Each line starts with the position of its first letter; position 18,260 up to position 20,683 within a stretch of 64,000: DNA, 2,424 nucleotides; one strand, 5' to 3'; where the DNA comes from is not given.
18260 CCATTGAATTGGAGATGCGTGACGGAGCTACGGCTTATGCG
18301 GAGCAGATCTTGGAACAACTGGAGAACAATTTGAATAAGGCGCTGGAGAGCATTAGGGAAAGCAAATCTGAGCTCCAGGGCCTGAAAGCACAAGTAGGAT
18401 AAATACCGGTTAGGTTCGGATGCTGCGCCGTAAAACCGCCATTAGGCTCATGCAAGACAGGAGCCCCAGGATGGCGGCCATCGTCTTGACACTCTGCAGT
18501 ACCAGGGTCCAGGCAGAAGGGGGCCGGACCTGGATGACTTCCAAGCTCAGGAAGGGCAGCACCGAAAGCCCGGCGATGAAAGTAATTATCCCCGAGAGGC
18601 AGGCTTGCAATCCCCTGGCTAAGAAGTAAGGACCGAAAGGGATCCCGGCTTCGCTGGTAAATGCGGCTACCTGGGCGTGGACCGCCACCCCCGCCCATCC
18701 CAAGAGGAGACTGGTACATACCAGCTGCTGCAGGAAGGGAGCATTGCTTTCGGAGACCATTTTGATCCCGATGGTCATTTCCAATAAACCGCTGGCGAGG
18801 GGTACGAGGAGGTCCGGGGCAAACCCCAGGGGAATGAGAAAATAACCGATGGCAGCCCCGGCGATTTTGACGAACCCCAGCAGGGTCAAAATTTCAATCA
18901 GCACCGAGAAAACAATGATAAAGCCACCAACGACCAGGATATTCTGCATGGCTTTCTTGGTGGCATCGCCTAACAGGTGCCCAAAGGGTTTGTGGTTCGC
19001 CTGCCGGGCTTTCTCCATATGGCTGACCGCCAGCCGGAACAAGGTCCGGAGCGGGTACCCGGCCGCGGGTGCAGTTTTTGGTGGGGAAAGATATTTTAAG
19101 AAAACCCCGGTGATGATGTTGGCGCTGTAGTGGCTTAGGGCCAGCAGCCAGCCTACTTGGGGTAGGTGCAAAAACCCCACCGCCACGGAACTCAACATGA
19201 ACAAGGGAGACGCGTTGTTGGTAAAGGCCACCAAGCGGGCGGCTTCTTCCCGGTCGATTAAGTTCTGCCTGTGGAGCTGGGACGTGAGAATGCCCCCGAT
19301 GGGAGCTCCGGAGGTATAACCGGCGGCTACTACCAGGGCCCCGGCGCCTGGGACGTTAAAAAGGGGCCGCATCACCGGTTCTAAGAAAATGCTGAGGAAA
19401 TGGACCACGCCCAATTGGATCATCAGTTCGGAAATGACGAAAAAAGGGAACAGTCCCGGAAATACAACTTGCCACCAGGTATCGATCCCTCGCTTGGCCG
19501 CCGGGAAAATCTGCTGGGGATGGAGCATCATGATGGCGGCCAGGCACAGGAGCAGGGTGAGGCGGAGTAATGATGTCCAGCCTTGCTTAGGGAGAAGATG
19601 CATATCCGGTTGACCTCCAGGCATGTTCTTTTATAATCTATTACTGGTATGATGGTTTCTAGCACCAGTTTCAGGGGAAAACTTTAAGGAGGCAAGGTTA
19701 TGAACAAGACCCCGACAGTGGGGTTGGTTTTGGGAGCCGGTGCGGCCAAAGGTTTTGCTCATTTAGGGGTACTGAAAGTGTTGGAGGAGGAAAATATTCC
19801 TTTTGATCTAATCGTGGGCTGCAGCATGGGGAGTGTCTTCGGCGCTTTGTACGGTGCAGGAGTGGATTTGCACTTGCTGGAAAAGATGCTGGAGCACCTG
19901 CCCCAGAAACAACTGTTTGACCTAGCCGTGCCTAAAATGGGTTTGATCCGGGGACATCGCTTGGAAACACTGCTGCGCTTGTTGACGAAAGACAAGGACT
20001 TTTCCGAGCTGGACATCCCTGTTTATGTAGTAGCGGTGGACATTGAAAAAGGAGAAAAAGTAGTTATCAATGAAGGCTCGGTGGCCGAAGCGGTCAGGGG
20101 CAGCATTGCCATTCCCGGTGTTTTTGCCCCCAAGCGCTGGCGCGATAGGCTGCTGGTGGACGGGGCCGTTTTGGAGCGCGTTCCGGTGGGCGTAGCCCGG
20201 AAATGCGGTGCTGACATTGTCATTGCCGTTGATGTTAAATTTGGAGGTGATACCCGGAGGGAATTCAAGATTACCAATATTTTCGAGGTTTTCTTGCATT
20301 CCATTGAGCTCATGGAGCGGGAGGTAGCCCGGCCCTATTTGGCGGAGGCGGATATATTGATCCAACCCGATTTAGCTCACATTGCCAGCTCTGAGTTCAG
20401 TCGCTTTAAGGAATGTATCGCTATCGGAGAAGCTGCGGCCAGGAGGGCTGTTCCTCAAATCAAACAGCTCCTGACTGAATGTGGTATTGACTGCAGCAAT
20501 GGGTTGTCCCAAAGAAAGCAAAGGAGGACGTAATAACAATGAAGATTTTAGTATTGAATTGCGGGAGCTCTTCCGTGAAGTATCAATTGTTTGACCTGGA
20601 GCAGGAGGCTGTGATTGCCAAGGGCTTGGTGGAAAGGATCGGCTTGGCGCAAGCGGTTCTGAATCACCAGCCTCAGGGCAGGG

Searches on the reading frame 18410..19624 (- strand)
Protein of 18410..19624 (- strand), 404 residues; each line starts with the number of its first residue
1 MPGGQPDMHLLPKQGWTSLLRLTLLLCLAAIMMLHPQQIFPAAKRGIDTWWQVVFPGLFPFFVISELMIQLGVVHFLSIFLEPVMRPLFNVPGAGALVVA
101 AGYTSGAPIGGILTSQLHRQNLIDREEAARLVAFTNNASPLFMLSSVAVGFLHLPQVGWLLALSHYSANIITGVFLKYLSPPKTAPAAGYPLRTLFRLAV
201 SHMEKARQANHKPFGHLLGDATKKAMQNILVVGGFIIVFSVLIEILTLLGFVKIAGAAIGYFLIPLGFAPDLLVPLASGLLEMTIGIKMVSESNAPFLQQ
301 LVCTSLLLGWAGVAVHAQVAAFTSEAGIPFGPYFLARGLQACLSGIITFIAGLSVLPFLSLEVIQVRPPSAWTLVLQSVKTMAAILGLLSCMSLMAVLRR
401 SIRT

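Call 14: search_protein_families(library=pfam, proteins=[window:18410-19624:-])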
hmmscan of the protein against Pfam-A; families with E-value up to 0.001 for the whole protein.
window:18410-19624:- (404 aa): 1 family
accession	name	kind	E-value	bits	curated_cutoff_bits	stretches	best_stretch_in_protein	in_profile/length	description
PF07670.19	Gate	-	9.3e-15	55.4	29.6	2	53-142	3-91/104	Nucleoside recognition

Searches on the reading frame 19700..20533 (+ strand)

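Call 14: search_protein_families(library=pfam, proteins=[window:19700-20533:+])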
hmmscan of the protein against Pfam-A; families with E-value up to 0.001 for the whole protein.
window:19700-20533:+ (277 aa): 1 family
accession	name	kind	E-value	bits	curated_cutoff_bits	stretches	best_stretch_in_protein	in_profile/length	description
PF01734.28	Patatin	-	6.9e-28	98.6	27.7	1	9-166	1-190/191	Patatin-like phospholipase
